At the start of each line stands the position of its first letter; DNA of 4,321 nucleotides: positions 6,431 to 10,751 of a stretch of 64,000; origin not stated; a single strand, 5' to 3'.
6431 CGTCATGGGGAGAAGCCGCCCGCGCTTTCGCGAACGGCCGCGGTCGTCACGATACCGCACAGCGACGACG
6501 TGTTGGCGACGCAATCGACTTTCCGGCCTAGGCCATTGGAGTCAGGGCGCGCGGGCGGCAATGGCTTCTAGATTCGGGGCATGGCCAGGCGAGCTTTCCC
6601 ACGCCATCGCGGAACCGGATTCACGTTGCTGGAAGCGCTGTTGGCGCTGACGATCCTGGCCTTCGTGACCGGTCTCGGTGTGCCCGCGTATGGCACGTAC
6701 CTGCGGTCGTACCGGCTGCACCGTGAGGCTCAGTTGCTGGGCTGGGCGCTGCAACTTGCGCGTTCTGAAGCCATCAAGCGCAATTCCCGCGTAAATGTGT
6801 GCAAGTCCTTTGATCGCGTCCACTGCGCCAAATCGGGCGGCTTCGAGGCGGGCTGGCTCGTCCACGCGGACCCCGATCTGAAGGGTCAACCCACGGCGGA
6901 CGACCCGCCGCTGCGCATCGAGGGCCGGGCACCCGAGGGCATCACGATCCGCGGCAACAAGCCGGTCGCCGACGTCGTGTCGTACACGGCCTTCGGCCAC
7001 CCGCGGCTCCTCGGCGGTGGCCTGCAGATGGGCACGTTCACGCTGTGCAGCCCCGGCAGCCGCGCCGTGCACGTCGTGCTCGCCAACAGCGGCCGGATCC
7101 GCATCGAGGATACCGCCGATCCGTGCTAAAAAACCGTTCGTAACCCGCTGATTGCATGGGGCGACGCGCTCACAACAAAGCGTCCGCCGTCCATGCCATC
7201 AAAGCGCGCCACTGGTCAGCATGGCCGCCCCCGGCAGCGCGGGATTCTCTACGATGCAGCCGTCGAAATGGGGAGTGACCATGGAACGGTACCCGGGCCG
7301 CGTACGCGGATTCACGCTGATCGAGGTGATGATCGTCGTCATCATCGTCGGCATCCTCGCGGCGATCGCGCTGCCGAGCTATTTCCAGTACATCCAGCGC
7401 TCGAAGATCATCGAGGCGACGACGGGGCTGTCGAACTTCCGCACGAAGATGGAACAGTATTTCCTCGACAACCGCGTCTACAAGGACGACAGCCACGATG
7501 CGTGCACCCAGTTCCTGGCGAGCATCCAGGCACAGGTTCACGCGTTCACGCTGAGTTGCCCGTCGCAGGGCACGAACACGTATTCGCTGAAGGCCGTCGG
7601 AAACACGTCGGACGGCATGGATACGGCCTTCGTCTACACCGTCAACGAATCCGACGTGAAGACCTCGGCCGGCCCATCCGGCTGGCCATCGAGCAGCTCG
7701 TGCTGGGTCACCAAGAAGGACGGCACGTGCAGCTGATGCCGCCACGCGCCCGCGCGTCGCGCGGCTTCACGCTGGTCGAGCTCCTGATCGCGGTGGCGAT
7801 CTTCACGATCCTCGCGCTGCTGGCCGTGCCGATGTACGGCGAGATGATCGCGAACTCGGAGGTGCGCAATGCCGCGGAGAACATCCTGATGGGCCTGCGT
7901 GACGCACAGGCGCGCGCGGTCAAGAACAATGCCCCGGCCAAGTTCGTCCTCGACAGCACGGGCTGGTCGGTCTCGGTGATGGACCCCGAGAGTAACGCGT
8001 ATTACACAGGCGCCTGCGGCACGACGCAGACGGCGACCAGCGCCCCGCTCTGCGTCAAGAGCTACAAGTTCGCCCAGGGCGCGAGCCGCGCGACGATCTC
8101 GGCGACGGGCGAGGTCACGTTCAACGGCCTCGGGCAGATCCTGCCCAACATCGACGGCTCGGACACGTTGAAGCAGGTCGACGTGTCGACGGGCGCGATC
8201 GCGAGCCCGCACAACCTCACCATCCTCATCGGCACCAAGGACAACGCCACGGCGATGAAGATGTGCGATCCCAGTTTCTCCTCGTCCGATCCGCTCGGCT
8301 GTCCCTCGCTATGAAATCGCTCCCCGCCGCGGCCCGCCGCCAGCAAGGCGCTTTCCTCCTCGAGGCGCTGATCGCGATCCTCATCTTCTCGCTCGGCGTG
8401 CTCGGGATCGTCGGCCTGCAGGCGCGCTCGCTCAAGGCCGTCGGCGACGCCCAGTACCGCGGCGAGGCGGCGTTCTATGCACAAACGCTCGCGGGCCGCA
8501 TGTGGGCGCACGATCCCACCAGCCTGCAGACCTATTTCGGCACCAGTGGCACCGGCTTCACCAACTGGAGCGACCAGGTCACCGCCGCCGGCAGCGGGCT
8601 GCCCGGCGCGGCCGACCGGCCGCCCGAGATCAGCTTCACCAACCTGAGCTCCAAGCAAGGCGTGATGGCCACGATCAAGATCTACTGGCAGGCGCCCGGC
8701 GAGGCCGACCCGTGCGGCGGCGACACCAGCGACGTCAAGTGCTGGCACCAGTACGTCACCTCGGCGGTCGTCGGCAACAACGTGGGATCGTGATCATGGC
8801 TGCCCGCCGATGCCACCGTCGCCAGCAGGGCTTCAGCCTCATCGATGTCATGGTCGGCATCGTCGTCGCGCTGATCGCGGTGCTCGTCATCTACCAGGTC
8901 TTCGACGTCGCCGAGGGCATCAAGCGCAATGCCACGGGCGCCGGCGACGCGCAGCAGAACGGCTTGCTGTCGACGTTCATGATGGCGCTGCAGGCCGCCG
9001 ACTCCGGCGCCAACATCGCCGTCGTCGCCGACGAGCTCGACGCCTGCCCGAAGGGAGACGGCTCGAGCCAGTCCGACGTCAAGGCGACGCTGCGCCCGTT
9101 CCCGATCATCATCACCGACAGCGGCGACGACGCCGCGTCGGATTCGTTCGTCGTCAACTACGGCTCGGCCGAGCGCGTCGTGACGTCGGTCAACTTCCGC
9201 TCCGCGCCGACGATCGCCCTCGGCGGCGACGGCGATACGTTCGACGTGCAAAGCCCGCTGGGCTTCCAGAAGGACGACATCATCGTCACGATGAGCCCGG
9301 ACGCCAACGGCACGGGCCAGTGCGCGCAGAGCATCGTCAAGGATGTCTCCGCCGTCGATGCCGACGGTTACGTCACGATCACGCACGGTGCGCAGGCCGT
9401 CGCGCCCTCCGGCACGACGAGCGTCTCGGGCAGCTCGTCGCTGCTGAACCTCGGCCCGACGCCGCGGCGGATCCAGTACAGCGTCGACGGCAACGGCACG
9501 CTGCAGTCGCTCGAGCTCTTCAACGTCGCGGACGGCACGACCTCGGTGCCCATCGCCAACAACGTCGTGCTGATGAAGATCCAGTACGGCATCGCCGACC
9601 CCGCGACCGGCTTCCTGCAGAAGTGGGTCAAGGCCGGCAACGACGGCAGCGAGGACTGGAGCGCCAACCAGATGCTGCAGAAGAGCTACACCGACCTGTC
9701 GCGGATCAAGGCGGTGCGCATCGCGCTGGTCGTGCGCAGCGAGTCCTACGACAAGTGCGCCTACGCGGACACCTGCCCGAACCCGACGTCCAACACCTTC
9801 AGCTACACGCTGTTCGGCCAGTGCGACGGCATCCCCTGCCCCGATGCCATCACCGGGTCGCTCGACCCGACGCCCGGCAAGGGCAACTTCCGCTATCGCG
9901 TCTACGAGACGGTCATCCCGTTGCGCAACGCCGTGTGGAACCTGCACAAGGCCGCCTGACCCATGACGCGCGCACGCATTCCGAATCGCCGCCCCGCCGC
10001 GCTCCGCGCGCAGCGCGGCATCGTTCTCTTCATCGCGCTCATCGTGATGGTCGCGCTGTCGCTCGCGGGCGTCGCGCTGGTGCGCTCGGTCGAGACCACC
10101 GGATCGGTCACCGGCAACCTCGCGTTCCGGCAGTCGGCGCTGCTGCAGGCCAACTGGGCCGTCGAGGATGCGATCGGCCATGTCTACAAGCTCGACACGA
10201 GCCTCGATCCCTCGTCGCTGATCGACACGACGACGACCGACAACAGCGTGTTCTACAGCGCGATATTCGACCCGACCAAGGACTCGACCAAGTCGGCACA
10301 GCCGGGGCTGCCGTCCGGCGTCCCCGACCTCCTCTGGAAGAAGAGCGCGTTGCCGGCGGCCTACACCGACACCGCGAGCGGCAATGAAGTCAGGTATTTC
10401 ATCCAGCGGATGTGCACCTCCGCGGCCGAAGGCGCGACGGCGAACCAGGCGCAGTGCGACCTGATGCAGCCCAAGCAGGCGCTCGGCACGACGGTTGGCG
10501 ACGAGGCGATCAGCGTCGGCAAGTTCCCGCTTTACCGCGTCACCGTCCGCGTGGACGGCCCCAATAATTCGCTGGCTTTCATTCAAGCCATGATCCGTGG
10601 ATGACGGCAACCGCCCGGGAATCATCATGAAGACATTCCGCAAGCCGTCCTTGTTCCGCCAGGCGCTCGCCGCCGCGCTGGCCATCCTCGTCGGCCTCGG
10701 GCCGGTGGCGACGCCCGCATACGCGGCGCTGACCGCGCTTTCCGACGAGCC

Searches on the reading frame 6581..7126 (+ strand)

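Call 69: search_protein_families(library=pfam, proteins=[window:6581-7126:+], max_evalue=0.01)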
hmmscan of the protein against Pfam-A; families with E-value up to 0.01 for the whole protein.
window:6581-7126:+ (182 aa): 2 families
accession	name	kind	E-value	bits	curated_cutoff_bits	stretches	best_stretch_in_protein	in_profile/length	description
PF12019.13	GspH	-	1e-18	68.2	21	1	49-171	1-108/108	Type II transport protein GspH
PF07963.17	N_methyl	-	7.1e-05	22.7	21.2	1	12-32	5-25/27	Prokaryotic N-terminal methylation motif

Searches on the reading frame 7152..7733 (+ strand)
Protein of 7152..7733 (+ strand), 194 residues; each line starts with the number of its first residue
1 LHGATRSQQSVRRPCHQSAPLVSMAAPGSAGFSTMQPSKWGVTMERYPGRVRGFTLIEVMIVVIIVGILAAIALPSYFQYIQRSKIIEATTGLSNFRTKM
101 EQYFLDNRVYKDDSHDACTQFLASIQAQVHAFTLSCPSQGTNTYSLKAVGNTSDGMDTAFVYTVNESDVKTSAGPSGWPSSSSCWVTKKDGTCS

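Call 69: search_protein_families(library=pfam, proteins=[window:7152-7733:+], max_evalue=0.01)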
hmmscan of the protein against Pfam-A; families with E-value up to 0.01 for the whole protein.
window:7152-7733:+ (194 aa): 2 families
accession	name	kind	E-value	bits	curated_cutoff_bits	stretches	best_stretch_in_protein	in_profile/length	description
PF16732.10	ComP_DUS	-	5.2e-10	40.5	27.3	1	75-154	1-78/87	Type IV minor pilin ComP, DNA uptake sequence receptor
PF07963.17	N_methyl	-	9.2e-08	31.8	21.2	1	50-74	3-27/27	Prokaryotic N-terminal methylation motif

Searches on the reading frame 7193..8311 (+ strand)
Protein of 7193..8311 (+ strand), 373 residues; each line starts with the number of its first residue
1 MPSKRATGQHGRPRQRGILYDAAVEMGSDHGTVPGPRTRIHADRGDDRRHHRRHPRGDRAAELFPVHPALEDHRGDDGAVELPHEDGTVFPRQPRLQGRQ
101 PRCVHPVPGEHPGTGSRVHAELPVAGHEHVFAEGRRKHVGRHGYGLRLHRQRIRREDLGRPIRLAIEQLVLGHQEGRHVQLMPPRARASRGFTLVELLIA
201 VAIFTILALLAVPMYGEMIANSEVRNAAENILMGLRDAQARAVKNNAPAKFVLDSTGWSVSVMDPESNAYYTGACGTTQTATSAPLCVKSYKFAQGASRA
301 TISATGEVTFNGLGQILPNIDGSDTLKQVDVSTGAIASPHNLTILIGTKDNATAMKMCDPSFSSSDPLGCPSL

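Call 69: search_protein_families(library=pfam, proteins=[window:7193-8311:+], max_evalue=0.01)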
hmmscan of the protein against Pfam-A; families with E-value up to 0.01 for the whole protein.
window:7193-8311:+ (373 aa): 2 families
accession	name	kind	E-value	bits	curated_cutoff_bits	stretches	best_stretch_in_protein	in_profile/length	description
PF07963.17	N_methyl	-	5.1e-08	32.6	21.2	1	187-211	2-26/27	Prokaryotic N-terminal methylation motif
PF12019.13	GspH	-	0.0016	19.4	21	1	227-317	1-82/108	Type II transport protein GspH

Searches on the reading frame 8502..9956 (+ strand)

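Call 69: search_protein_families(library=pfam, proteins=[window:8502-9956:+], max_evalue=0.01)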
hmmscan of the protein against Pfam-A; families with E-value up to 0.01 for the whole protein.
window:8502-9956:+ (485 aa): 2 families
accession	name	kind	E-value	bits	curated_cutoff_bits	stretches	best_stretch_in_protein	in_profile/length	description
PF16074.10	PilW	-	2.6e-13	50.5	26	1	329-476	9-124/124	Type IV Pilus-assembly protein W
PF07963.17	N_methyl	-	0.00036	20.4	21.2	1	106-131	2-27/27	Prokaryotic N-terminal methylation motif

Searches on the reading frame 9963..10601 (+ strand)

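Call 69: search_protein_families(library=pfam, proteins=[window:9963-10601:+], max_evalue=0.01)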
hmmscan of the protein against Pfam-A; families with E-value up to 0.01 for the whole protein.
window:9963-10601:+ (213 aa): 1 family
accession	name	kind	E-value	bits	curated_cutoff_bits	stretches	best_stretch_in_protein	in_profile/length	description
PF14341.11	PilX_N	-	0.0091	16.4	25.5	0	18-60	1-43/51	PilX N-terminal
